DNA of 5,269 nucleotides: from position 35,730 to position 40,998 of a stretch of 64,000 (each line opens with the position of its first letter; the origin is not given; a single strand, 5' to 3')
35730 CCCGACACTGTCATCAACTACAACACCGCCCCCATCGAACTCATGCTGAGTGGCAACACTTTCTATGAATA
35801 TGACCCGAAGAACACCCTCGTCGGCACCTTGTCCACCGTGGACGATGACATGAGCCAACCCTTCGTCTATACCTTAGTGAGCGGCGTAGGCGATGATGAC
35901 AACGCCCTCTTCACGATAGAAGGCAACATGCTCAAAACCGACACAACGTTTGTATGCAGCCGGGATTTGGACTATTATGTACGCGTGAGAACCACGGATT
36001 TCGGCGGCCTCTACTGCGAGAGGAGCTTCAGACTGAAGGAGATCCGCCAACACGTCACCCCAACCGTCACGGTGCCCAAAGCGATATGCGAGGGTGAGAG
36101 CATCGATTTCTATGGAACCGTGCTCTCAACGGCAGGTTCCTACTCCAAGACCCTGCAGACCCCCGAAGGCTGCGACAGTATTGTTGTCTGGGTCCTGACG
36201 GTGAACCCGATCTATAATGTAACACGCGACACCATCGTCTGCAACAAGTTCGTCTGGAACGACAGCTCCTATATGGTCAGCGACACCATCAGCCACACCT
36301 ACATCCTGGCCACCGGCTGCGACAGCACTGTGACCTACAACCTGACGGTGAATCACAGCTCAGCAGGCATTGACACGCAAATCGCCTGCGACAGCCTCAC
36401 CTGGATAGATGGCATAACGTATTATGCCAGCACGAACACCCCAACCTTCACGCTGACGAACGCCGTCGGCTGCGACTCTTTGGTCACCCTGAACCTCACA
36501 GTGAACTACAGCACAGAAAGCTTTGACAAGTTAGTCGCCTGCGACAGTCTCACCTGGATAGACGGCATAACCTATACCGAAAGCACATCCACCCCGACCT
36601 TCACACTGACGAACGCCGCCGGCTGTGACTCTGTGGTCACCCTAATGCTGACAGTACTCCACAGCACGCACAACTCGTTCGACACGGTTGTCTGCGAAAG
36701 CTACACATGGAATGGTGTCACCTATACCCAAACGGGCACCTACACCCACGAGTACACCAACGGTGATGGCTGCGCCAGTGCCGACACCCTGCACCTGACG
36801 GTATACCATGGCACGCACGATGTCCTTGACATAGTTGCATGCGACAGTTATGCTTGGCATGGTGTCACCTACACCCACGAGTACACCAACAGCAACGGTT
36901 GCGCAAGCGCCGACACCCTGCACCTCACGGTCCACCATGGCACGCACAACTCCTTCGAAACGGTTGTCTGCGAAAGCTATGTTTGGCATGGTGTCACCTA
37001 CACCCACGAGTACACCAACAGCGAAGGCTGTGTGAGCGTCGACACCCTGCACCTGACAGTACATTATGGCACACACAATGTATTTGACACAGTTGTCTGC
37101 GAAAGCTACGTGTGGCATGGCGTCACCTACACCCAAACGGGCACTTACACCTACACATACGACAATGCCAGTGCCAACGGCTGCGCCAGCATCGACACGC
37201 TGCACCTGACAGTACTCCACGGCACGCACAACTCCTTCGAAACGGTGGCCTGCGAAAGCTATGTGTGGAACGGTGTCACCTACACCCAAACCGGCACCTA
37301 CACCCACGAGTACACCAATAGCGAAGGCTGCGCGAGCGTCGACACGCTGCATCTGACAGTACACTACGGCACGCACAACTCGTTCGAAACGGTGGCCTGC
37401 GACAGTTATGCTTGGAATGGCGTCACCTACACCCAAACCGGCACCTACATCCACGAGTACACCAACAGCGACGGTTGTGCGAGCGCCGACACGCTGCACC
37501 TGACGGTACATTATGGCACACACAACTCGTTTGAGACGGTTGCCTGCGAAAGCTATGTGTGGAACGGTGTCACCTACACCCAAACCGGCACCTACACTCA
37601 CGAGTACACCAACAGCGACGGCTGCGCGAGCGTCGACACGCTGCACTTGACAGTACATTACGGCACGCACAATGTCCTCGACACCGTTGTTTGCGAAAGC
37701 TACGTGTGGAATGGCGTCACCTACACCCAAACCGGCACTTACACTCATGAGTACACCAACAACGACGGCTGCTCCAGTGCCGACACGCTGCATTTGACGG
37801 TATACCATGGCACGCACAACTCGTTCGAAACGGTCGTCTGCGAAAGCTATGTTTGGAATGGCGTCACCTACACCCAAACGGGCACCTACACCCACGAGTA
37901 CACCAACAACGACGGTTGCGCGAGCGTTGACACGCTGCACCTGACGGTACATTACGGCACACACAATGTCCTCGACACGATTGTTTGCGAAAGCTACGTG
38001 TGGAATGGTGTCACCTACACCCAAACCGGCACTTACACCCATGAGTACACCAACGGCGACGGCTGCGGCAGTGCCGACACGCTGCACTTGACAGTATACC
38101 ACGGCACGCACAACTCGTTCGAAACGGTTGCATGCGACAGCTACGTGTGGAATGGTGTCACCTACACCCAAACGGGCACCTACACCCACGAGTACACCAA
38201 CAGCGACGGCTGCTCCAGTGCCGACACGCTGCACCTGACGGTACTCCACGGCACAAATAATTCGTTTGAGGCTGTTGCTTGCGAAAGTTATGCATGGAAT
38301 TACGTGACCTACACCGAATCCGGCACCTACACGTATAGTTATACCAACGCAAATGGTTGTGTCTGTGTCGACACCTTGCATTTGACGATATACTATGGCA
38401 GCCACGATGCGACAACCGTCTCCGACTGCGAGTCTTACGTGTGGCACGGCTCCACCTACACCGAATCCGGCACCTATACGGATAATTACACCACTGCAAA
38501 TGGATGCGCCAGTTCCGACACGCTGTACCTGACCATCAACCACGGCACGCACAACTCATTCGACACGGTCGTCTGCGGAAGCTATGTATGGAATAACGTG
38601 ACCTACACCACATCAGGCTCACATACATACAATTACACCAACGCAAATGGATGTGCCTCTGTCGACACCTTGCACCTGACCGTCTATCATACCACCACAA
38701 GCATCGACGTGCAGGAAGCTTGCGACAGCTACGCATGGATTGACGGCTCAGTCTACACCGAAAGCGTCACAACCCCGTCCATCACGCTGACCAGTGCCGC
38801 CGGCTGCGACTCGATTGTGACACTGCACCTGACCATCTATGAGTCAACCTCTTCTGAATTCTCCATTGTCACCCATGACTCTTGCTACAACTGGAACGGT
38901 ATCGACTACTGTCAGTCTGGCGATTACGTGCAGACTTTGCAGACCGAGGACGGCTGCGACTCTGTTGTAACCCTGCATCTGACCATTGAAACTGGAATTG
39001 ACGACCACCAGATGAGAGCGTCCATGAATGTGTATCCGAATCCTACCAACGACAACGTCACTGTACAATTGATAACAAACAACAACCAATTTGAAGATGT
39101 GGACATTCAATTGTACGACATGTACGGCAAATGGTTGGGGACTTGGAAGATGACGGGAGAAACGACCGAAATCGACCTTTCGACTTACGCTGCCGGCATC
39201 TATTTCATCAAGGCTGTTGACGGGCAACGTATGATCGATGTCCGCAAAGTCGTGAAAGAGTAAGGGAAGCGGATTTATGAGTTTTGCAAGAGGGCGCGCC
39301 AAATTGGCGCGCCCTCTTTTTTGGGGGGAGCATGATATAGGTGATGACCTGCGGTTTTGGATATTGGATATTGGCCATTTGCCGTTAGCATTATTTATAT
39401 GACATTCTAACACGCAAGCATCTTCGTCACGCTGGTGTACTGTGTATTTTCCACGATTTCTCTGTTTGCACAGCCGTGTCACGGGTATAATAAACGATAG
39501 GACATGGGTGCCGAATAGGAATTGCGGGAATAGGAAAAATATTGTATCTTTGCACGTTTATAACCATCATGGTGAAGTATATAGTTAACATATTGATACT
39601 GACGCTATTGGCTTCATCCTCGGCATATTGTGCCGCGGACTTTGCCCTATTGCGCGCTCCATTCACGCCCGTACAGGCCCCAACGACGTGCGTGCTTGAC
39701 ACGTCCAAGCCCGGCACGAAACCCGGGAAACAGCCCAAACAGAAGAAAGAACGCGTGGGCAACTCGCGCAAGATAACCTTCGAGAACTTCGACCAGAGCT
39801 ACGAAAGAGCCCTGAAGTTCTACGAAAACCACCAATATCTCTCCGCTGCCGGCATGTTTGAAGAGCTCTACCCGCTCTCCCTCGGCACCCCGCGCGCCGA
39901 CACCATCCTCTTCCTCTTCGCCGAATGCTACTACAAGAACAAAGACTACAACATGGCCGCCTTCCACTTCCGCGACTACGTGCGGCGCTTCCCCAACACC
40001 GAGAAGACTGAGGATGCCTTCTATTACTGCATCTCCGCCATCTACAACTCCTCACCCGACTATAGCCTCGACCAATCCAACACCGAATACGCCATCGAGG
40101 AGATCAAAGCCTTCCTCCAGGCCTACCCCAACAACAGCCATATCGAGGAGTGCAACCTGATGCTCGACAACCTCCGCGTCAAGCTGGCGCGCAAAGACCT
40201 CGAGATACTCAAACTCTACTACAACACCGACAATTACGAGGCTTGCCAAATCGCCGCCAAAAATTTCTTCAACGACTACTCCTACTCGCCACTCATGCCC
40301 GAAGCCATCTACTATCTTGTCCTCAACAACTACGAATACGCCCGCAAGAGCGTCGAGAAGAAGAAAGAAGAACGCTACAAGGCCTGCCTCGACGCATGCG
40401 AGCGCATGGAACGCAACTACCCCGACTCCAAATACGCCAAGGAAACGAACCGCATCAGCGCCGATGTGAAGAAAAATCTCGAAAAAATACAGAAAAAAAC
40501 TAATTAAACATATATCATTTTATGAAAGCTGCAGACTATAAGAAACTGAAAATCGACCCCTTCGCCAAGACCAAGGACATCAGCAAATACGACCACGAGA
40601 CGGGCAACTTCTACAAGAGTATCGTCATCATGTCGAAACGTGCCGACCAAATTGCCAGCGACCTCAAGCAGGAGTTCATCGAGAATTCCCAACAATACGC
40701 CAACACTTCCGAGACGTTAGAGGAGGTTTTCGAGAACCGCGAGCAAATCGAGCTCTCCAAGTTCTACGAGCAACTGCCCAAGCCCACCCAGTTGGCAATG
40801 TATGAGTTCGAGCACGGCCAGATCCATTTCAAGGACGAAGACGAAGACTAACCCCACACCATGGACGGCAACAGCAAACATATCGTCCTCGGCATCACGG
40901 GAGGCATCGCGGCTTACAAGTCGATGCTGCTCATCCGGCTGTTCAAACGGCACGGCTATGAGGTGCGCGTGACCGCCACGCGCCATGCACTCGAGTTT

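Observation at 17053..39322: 22-kb four-gene operon of giant surface proteins wedged between a tRNA and the conserved bamD block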

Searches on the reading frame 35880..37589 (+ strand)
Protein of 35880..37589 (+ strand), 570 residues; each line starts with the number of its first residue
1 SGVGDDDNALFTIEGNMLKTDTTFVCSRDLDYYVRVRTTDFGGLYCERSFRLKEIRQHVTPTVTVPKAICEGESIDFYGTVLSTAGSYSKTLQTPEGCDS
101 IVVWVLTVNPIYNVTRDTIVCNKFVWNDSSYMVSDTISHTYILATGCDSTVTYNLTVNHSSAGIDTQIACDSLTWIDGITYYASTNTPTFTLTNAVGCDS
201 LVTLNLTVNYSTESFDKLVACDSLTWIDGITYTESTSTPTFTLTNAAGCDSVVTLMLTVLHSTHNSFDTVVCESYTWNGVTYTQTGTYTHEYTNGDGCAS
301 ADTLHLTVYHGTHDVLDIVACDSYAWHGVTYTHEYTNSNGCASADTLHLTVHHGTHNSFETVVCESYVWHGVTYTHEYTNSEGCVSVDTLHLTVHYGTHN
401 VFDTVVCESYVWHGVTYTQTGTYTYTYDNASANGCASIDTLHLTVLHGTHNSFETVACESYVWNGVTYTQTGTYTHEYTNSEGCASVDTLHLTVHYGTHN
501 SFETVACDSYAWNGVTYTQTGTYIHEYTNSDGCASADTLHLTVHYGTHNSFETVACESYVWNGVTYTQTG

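Call 81: search_protein_families(library=pfam, proteins=[window:35880-37589:+], max_evalue=0.01)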
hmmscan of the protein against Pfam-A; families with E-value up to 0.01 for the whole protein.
window:35880-37589:+ (570 aa): 0 families
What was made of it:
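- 36334..38609 (+): Recently expanded tandem array in gene 4: about 11 copies of a 147-nt (49-aa) repeat plus 153-nt relatives. It forms a Cys-containing stalk with no Pfam family. No Pfam hit (call 81).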

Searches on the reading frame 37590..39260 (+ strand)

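Call 81: search_protein_families(library=pfam, proteins=[window:37590-39260:+], max_evalue=0.01)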
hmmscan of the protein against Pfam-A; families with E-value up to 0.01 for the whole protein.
window:37590-39260:+ (557 aa): 2 families
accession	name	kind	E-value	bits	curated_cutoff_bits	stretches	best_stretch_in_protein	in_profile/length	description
PF18962.6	Por_Secre_tail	-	1.8e-13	51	27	1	481-550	1-70/75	Secretion system C-terminal sorting domain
PF00568.29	WH1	-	0.0065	16.9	22.4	0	81-110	60-89/111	WH1 domain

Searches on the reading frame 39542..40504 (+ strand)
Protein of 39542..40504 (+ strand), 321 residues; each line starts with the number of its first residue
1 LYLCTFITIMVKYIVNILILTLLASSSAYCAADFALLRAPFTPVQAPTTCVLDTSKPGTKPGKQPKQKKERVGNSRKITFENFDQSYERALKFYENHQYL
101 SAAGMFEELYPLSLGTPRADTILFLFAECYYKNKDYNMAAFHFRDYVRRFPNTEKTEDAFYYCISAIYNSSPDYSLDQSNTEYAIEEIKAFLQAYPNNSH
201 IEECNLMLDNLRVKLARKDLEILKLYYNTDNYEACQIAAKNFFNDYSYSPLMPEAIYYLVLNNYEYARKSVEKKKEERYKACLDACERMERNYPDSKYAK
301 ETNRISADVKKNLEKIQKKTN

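Call 12: search_protein_families(library=pfam, proteins=[window:39542-40504:+], max_evalue=1)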
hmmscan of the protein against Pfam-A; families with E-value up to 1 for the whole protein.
window:39542-40504:+ (321 aa): 8 families
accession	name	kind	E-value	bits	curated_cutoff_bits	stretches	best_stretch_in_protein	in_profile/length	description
PF13525.12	YfiO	-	1.8e-22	80.6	25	2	85-233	7-158/203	Outer membrane lipoprotein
PF12895.13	ANAPC3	-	6.9e-05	23.5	27.2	1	95-146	1-49/82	Anaphase-promoting complex, cyclosome, subunit 3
PF13174.12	TPR_6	-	0.0011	19.9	26.3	1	123-153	3-33/33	Tetratricopeptide repeat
PF13432.12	TPR_16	-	0.004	18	32.7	1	87-152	1-63/65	Tetratricopeptide repeat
PF13512.12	TPR_18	-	0.0054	17.3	21.9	0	85-162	12-89/145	Tetratricopeptide repeat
PF13428.12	TPR_14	-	0.011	16.8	23.5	0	124-153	5-34/44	Tetratricopeptide repeat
PF07719.23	TPR_2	-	0.059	14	27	1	123-152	4-33/34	Tetratricopeptide repeat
PF16138.10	DUF4846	-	0.64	9.9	37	1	119-145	68-94/239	Domain of unknown function (4846)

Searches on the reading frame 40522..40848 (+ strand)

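Call 12: search_protein_families(library=pfam, proteins=[window:40522-40848:+], max_evalue=1)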
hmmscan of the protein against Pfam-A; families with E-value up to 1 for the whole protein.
window:40522-40848:+ (109 aa): 6 families
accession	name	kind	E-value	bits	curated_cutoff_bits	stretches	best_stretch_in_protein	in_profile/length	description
PF01192.27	RNA_pol_Rpb6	-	3.5e-08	33.8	26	1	27-76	6-53/53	RNA polymerase Rpb6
PF04244.19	DPRP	-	0.0099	16.1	22.1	1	39-94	107-163/224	Deoxyribodipyrimidine photo-lyase-related protein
PF08337.17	Plexin_cytopl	-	0.02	14.2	25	1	17-71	378-432/441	Plexin cytoplasmic RasGAP domain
PF25666.1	Partiti_capsid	-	0.032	13.5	27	1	21-89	244-313/632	Partitivirus capsid protein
PF17832.7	Pre-PUA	-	0.1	13.7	23.5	1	56-106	26-71/86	Pre-PUA-like domain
PF20945.2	RMP1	-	0.15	13.1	27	1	22-82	10-70/95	Ribonuclease MRP protein subunit RMP1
